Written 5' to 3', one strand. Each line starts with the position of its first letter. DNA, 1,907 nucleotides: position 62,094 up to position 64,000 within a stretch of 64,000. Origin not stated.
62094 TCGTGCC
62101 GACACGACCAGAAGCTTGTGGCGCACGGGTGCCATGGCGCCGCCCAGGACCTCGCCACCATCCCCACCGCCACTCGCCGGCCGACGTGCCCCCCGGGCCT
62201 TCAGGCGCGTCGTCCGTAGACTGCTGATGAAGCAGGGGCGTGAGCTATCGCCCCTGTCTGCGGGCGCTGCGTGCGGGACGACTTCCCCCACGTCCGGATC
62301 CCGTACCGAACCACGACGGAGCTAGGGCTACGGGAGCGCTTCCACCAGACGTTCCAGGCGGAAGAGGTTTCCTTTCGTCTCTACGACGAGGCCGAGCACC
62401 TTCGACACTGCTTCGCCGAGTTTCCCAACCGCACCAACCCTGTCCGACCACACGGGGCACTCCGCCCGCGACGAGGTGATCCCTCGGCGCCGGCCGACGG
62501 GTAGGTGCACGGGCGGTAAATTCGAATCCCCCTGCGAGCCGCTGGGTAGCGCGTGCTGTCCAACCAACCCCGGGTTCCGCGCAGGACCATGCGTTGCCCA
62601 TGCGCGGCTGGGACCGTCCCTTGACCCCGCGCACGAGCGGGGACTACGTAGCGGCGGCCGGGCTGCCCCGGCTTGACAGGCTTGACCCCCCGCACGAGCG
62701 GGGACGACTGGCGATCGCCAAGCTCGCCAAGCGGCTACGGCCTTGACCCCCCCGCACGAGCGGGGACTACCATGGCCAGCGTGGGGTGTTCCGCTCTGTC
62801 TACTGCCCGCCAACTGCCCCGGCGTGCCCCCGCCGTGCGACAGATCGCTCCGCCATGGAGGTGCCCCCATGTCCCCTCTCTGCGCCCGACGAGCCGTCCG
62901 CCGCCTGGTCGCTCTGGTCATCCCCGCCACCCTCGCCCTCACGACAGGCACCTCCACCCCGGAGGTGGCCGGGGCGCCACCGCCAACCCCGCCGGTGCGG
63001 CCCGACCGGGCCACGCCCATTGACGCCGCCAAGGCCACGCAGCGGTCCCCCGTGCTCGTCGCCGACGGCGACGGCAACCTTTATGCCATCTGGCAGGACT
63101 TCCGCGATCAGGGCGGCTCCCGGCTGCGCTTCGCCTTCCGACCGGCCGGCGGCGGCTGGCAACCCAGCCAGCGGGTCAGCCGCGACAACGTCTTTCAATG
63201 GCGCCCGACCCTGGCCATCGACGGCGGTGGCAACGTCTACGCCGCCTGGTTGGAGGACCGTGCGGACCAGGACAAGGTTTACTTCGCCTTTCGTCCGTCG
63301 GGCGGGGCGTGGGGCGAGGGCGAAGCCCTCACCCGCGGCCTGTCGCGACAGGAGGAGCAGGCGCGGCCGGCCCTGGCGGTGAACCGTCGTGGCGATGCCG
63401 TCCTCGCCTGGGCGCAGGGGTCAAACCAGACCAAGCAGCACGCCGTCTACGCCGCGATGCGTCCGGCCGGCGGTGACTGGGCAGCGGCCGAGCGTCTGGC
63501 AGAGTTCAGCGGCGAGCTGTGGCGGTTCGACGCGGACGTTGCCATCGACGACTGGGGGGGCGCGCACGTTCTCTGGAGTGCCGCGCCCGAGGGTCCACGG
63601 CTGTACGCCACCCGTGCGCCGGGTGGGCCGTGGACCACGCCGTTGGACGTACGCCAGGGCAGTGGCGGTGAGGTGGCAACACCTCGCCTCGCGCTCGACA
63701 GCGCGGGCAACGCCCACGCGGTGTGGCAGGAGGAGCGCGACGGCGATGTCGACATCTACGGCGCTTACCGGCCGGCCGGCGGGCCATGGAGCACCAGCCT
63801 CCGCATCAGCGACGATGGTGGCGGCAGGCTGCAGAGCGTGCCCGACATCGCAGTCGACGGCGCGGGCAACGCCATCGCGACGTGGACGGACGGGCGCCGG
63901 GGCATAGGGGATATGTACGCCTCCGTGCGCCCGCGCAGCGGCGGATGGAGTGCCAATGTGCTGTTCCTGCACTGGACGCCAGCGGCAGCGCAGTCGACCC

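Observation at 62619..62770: Orphan type I-E-like mini CRISPR array abutting an IS3 remnant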

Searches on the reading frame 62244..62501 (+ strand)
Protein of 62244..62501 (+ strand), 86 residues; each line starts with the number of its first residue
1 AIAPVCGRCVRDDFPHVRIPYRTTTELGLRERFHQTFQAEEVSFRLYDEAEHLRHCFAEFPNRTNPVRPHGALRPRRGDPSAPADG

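Call 37: search_protein_families(library=pfam, proteins=[window:62244-62501:+], max_evalue=10)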
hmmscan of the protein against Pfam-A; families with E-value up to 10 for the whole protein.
seq(86 aa): 1 family
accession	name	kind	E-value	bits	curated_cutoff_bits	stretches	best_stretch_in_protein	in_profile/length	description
PF13683.12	rve_3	-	0.00029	21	26.5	1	22-74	11-63/67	Integrase core domain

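Call 38: search_dna_similar(query=window:62244-62501:+, collection=plasmids, mode=protein, max_evalue=0.1, max_rows=15)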
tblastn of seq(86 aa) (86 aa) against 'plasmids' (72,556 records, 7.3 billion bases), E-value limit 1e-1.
No match.

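Call 56: find_homologous_proteins(query=window:62244-62501:+, max_evalue=0.01)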
Query seq(86 aa): 2 candidates shared short words with the query, none scored E <= 0.01.

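Call 67: search_protein_representatives(protein=window:62244-62501:+)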
Query: 86 residues. Proteins with E-value up to 0.001 (for the whole library): 102; up to 1e-10: 32; up to 1e-30: 0. The best 102 are listed.
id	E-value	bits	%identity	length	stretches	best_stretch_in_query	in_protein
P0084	1.9e-18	82.7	58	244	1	10-85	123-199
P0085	1.9e-18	82.6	54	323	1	5-84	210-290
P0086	1.4e-17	79.8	54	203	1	7-80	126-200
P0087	3.0e-17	78.8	61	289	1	9-80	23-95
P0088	4.3e-17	78.3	52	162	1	5-84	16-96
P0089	3.2e-16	75.5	56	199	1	11-83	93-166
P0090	6.1e-16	74.6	52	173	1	7-85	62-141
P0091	8.4e-16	74.2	55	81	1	14-84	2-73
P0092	1.1e-15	73.8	53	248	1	11-85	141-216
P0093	1.7e-15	73.2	57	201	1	12-85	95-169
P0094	2.2e-15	72.8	52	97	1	8-76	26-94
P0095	2.9e-15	72.5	53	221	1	7-85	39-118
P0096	3.4e-15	72.2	54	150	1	9-79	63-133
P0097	9.2e-15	70.9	53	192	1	8-85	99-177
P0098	1.0e-14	70.7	50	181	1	3-84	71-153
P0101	1.9e-13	66.6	53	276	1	13-85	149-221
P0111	1.4e-11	60.6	50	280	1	10-83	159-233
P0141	3.3e-07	46.7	46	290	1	14-76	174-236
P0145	8.7e-07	45.3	50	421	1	9-66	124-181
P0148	1.4e-06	44.7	48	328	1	14-73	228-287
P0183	6.2e-04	36.2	43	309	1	13-73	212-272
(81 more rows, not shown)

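Call 68: search_protein_families(library=pfam, proteins=[P0085, P0084, P0087, P0101, P0111, P0148, P0145, P0092, P0183, P0141], max_evalue=0.001)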
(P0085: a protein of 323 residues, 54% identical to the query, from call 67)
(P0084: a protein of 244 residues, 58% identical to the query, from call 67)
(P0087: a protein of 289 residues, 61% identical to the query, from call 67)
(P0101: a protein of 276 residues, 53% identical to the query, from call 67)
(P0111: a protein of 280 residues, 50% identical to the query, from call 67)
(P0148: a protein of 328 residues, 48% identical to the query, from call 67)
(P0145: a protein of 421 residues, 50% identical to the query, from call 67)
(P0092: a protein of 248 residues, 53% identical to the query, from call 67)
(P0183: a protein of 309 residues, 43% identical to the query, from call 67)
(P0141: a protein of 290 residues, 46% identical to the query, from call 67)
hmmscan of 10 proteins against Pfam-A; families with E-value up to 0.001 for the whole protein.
P0085 (323 aa): 4 families
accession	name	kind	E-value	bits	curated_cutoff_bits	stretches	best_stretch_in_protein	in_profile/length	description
PF00665.32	rve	-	1.1e-14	55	32.6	1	126-217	2-89/102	Integrase core domain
PF13683.12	rve_3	-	5.2e-12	45.8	26.5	1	220-278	4-62/67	Integrase core domain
PF13276.12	HTH_21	-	4.9e-05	23.9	28.1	1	68-109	15-58/60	HTH-like domain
PF13565.12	HTH_32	-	0.0005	21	33.7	1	42-98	17-73/73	Homeodomain-like domain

P0084 (244 aa): 2 families
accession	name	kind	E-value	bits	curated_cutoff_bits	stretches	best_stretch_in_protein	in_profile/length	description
PF13683.12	rve_3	-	4.3e-13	49.2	26.5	1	129-186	5-62/67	Integrase core domain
PF00665.32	rve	-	1.1e-08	35.6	32.6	1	44-125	12-89/102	Integrase core domain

P0087 (289 aa): 2 families
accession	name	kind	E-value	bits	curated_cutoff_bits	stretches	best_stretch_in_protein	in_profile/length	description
PF02569.21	Pantoate_ligase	-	5.8e-53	180.2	20.7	1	97-248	100-243/268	Pantoate-beta-alanine ligase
PF13683.12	rve_3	-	6.9e-13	48.6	26.5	1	29-87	4-62/67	Integrase core domain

P0101 (276 aa): 5 families
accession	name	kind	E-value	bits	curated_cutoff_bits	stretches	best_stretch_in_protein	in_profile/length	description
PF13683.12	rve_3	-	2.3e-12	46.9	26.5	1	151-210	4-63/67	Integrase core domain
PF01527.26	HTH_Tnp_1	-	1.4e-06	28.9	24.1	1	9-73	9-74/75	Transposase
PF13551.12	HTH_29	-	3.3e-06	27.5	28.1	1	13-57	1-46/64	Winged helix-turn helix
PF13518.12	HTH_28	-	2.5e-05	24.7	25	1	13-55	2-44/52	Helix-turn-helix domain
PF13384.12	HTH_23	-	0.00014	22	24.6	1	13-55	7-49/50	Homeodomain-like domain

P0111 (280 aa): 1 family
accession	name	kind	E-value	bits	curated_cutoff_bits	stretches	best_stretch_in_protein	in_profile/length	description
PF13683.12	rve_3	-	1.4e-11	44.4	26.5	1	165-222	5-62/67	Integrase core domain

P0148 (328 aa): 3 families
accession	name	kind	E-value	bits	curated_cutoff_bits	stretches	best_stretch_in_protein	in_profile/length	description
PF00665.32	rve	-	2.3e-16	60.3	32.6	1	126-216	2-88/102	Integrase core domain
PF13683.12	rve_3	-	1.3e-10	41.3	26.5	1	232-292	7-67/67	Integrase core domain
PF13276.12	HTH_21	-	2.8e-05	24.7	28.1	1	57-106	6-57/60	HTH-like domain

P0145 (421 aa): 1 family
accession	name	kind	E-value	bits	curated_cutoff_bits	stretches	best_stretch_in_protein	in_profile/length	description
PF00665.32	rve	-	2.4e-08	34.6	32.6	1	38-124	2-86/102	Integrase core domain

P0092 (248 aa): 2 families
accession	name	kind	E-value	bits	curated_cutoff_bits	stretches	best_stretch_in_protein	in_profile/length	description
PF13683.12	rve_3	-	3e-09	37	26.5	1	145-203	4-62/67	Integrase core domain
PF00665.32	rve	-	1.4e-06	28.9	32.6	1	60-142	11-89/102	Integrase core domain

P0183 (309 aa): 6 families
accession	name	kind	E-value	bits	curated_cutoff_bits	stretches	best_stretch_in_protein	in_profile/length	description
PF00665.32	rve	-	2.2e-18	66.8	32.6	1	123-211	3-91/102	Integrase core domain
PF13683.12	rve_3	-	1.1e-14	54.4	26.5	1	214-277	4-67/67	Integrase core domain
PF13276.12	HTH_21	-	3.8e-09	37.1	28.1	1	55-106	4-57/60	HTH-like domain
PF13565.12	HTH_32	-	8.1e-07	30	33.7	1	36-96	15-73/73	Homeodomain-like domain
PF13333.12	rve_2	-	0.00099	19.7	22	0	230-279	1-50/56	Integrase core domain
PF13610.12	DDE_Tnp_IS240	-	0.00099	19.7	27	0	127-259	3-129/139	DDE domain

P0141 (290 aa): 3 families
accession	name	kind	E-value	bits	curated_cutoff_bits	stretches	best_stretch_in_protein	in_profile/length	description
PF00665.32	rve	-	9.6e-19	68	32.6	1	72-166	2-92/102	Integrase core domain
PF13683.12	rve_3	-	5.2e-11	42.6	26.5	1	179-235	8-64/67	Integrase core domain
PF13276.12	HTH_21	-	3.1e-06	27.8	28.1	1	5-54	8-59/60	HTH-like domain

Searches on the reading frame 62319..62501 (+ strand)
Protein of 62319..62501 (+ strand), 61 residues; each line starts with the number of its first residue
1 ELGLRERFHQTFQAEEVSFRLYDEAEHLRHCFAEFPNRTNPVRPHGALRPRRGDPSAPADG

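Call 37: search_protein_families(library=pfam, proteins=[window:62319-62501:+], max_evalue=10)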
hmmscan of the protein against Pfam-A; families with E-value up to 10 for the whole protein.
seq(61 aa): 1 family
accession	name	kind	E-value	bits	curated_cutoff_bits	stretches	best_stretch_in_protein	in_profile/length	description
PF13683.12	rve_3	-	0.00042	20.5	26.5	1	3-49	17-63/67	Integrase core domain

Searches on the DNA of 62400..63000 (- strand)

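Call 8: search_rna_families(source=window, start=62400, end=63000, threshold=evalue, max_evalue=10, show_alignments=4)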
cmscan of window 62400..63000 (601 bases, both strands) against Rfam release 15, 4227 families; matches with E-value up to 10: 0.
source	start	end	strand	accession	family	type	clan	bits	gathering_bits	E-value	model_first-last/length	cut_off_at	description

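Call 33: search_dna_similar(query=window:62600-62800:-, collection=plasmids, mode=distant, max_evalue=10, max_rows=30)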
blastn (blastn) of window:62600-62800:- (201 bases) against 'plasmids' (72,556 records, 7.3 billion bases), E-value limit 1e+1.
Records with a match: 41; places in all: 65; records where one place covers at least 80% of the query: 0.
Best place of each record, by identity: >=99% 11; 95-99% 4; 90-95% 8; 80-90% 11; 60-80% 7.
By first word of the organism name: Streptomyces 15; Rhizobium 10; Sinorhizobium 3; Novosphingobium 2; Cupriavidus 1; Burkholderia 1; Sphingobium 1; Microbacterium 1; Acidovorax 1; Paracoccus 1; and 5 more.
By predicted mobility (MOB-suite, as given by PLSDB): non-mobilizable 25; conjugative 14; mobilizable 2.
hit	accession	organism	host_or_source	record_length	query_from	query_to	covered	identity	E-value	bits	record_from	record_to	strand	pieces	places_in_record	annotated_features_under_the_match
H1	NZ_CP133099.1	Streptomyces rochei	pure culture,soil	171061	30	178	74%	73.2%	5e-2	85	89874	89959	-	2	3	none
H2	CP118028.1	Streptomyces enissocaesilis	mixed culture,soil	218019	31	175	72%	72.6%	5e-2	87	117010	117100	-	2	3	none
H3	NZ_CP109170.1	Streptomyces sp. NBC_01724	-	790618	30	175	73%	68.2%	2e+0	39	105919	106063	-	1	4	none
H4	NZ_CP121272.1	Streptomyces rochei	cell culture,soil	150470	82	175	47%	75.4%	6e-1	80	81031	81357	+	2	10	none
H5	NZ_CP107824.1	Streptomyces anulatus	-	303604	89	175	43%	77.0%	2e+0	78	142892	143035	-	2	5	none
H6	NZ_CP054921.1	Streptomyces sp. NA03103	Single cell,marine sediment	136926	90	175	43%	71.4%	2e+0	39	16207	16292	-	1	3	none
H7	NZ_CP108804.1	Streptomyces sp. NBC_00873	-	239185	92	175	42%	72.4%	1e-2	46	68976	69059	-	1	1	none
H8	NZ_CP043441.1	Cupriavidus campinensis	cell culture,soil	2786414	109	151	21%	80.0%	2e+0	39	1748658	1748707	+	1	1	none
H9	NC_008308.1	Novosphingobium sp. KA1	-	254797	55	94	20%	83.3%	2e+0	39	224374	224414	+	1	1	none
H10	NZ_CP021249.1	Novosphingobium sp. KA1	-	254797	55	94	20%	83.3%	2e+0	39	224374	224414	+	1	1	none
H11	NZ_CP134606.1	Streptomyces sp. ITFR-21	Ips typographus,whole organism,Ips ...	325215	137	172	18%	86.1%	2e+0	40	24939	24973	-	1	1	ATP-binding protein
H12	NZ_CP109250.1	Streptomyces cellulosae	-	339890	89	120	16%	90.6%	6e-1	42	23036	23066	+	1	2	hypothetical protein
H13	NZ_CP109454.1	Streptomyces cellulosae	-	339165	89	120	16%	90.6%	6e-1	42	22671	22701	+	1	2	hypothetical protein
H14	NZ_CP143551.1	Burkholderia multivorans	Homo sapiens,bronchoalveolar lavage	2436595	60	93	17%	85.3%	2e+0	40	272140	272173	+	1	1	none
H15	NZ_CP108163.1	Streptomyces sp. NBC_00158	-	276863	142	174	16%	85.7%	2e+0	39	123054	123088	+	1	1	helix-turn-helix domain-containing protein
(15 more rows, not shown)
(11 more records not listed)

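Call 34: search_dna_similar(query=window:62600-62800:-, collection=phages, mode=distant, max_evalue=10, max_rows=30)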
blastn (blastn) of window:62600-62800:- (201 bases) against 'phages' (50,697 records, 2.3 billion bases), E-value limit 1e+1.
Records with a match: 51; places in all: 51; records where one place covers at least 80% of the query: 0.
Best place of each record, by identity: 95-99% 38; 90-95% 7; 80-90% 4; 60-80% 2.
By first word of the organism name: Mycobacterium 31; Gordonia 6; Caulobacter 3; Aeromonas 3; Streptomyces 2; Microbacterium 2; Erwinia 2; Microcystis 1; Caudoviricetes 1.
By host as written in the record: Mycobacterium smegmatis mc2 155 26; Gordonia terrae 3612 6; Streptomyces flavovirens 2; Caulobacter crescentus 2; Aeromonas salmonicida 2; Microbacterium sp. ISAT203 1; Caulobacter vibrioides CB15 1; Microcystis sp. 1; and 10 more.
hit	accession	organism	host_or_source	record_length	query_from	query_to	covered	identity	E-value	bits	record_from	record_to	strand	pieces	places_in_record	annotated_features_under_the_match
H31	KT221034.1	Streptomyces phage SF3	Streptomyces flavovirens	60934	131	178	24%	78.0%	8e+0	36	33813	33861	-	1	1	hypothetical protein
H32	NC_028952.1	Streptomyces phage SF3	Streptomyces flavovirens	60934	131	178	24%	78.0%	8e+0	36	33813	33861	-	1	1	hypothetical protein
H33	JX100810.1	Caulobacter phage CcrColossus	Caulobacter crescentus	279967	140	178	19%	82.1%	8e+0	37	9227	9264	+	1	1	hypothetical protein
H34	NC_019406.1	Caulobacter phage CcrColossus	Caulobacter crescentus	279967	140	178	19%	82.1%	8e+0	37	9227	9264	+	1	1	hypothetical protein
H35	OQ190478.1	Microbacterium phage Barnstormer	Microbacterium sp. ISAT203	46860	55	86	16%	87.5%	2e+0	37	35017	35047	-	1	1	51: SprT-like protease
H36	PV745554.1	Caulobacter phage BL64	Caulobacter vibrioides CB15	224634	47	76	15%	86.7%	2e+0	37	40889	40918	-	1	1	tail protein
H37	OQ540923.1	Microcystis phage MJing1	Microcystis sp.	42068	128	151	12%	95.8%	6e-1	40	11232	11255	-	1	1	protein of unknown function DUF2800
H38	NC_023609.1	Mycobacterium phage RhynO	Mycobacterium smegmatis mc2 155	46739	68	91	12%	95.8%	8e+0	37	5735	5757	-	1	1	10: endolysin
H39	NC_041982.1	Mycobacterium phage Twister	Mycobacterium smegmatis mc2 155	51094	68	91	12%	95.8%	8e+0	37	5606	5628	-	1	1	9: endolysin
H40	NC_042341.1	Mycobacterium phage Rebeuca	Mycobacterium smegmatis mc2 155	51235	68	91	12%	95.8%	8e+0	37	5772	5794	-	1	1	10: endolysin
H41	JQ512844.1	Mycobacterium phage Twister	Mycobacterium smegmatis mc2 155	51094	68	91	12%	95.8%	8e+0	37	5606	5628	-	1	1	9: lysin A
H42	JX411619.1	Mycobacterium phage Rebeuca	Mycobacterium smegmatis mc2 155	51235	68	91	12%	95.8%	8e+0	37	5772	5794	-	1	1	10: LysA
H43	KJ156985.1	Mycobacterium phage RhynO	Mycobacterium smegmatis mc2 155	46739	68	91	12%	95.8%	8e+0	37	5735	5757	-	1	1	10: lysin A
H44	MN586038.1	Mycobacterium phage WalterMcMickey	Mycobacterium smegmatis mc#155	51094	68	91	12%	95.8%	8e+0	37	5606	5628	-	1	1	9: lysin A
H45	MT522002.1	Mycobacterium phage Topanga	Mycobacterium smegmatis mc2 155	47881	68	91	12%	95.8%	8e+0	37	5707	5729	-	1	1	9: lysin A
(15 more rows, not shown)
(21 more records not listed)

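Call 35: get_annotated_region(hit=H4, flank=12000)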
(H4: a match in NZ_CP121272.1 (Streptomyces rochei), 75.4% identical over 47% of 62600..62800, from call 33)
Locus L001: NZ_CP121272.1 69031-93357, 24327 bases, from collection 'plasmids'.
description: Streptomyces rochei strain JK1 plasmid unnamed, complete sequence
organism: Streptomyces rochei (NCBI taxid 1928)
taxonomy: Bacteria; Actinomycetota; Actinomycetes; Kitasatosporales; Streptomycetaceae; Streptomyces; Streptomyces rochei
host: -; source: cell culture,soil; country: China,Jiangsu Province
typing (MOB-suite, as given by PLSDB): non-mobilizable; replicon rep_cluster_1915
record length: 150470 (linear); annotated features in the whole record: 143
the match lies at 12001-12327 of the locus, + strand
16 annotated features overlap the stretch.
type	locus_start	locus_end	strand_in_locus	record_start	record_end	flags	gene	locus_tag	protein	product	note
CDS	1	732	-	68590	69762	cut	cas7e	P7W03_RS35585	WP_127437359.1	type I-E CRISPR-associated protein Cas7/Cse4/CasC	GO:0043571 - maintenance of CRISPR repeat elements [Evidence IEA]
CDS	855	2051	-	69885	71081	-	casB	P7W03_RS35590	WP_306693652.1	type I-E CRISPR-associated protein Cse2/CasB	GO:0043571 - maintenance of CRISPR repeat elements [Evidence IEA]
CDS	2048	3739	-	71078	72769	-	casA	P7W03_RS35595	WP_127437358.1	type I-E CRISPR-associated protein Cse1/CasA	GO:0043571 - maintenance of CRISPR repeat elements [Evidence IEA]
CDS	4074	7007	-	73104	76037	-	cas3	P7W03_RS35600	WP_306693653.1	CRISPR-associated helicase Cas3'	GO:0043571 - maintenance of CRISPR repeat elements [Evidence IEA]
CDS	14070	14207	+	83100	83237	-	-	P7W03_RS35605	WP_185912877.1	hypothetical protein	-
CDS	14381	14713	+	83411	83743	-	-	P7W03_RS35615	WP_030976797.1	hypothetical protein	-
CDS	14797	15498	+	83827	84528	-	-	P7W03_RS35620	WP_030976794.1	hypothetical protein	-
CDS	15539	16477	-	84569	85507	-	-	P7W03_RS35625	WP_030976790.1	hypothetical protein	-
CDS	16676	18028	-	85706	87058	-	-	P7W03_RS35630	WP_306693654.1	DnaB-like helicase C-terminal domain-containing protein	GO:0006260 - DNA replication [Evidence IEA]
CDS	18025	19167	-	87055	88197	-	-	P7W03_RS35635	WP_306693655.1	hypothetical protein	-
CDS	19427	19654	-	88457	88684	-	-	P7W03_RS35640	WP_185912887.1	helix-turn-helix domain-containing protein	-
CDS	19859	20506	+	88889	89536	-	-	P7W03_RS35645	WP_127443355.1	HAD-IA family hydrolase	GO:0008152 - metabolic process [Evidence IEA]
CDS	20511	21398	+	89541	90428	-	-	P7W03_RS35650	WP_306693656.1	DUF1932 domain-containing protein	-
CDS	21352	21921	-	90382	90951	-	-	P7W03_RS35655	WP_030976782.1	guanylate kinase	-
CDS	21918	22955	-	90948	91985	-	-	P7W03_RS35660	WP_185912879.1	AAA family ATPase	-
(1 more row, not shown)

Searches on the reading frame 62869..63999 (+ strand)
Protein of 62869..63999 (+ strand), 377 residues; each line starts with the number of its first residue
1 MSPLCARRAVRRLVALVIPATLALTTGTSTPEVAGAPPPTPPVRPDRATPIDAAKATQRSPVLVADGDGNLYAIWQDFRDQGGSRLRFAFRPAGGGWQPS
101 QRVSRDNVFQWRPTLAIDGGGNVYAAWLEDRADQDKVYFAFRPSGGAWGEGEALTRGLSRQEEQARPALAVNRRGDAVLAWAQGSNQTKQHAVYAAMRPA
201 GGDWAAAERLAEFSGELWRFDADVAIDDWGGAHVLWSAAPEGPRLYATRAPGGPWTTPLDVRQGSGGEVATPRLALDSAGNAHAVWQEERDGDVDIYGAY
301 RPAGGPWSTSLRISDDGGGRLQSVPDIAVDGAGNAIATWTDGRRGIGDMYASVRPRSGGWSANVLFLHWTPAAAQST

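Call 19: search_protein_families(library=pfam, proteins=[window:62869-63999:+], max_evalue=0.01)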
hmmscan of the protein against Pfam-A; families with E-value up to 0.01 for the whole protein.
window:62869-63999:+ (377 aa): 3 families
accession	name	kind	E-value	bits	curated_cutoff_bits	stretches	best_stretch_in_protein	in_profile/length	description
PF15892.11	BNR_4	-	0.00056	19.8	27.3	0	113-150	228-266/272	BNR repeat-containing family member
PF04616.20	Glyco_hydro_43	-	0.0023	17.7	32.2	0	183-243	87-148/288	Glycosyl hydrolases family 43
PF03423.18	CBM_25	-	0.004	17.9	27.3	0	67-103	1-37/106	Carbohydrate binding domain (family 25)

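Call 29: find_homologous_proteins(query=window:62869-63999:+, max_evalue=0.00001)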
Query window:62869-63999:+ (377 aa): 83 proteins with E <= 0.00001 among 8000 candidates.
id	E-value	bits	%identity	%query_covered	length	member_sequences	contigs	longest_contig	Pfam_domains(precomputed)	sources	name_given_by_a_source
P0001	2.1e-72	263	36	79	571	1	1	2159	PF06739.18,PF17210.10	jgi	jgi:hypothetical protein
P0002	4.7e-72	261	42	97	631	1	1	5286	-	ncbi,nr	ncbi:MAG: hypothetical protein FJ026_04020, partial [Chloroflexi bacterium]|nr:hypothetical protein 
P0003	1.0e-65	241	43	77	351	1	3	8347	PF15892.12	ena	-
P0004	1.5e-62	230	35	83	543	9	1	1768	-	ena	-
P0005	2.4e-58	216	31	80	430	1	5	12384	PF06739.18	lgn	-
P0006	1.4e-56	211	38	67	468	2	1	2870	PF06739.18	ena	-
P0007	4.5e-55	206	33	74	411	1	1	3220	PF06739.18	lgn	-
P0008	3.6e-47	180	42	67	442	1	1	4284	-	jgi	jgi:hypothetical protein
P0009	2.1e-45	174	53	24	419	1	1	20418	-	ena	-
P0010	2.9e-45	173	32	82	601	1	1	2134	PF00801.27,PF03793.25,PF04616.21,PF18911.7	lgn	-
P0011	1.8e-41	161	33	77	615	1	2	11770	PF00801.27,PF03793.25,PF15892.12,PF18911.7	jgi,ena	jgi:hypothetical protein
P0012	3.5e-40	157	33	83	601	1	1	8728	PF00801.27,PF00353.26,PF18911.7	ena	-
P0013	2.2e-39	154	35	60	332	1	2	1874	PF15892.12,PF06739.18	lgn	-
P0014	1.6e-38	151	33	80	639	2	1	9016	PF00801.27,PF18911.7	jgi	-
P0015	4.3e-38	150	37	70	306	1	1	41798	-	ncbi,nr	ncbi:MAG: hypothetical protein GXP42_05380, partial [Chloroflexi bacterium]|nr:hypothetical protein 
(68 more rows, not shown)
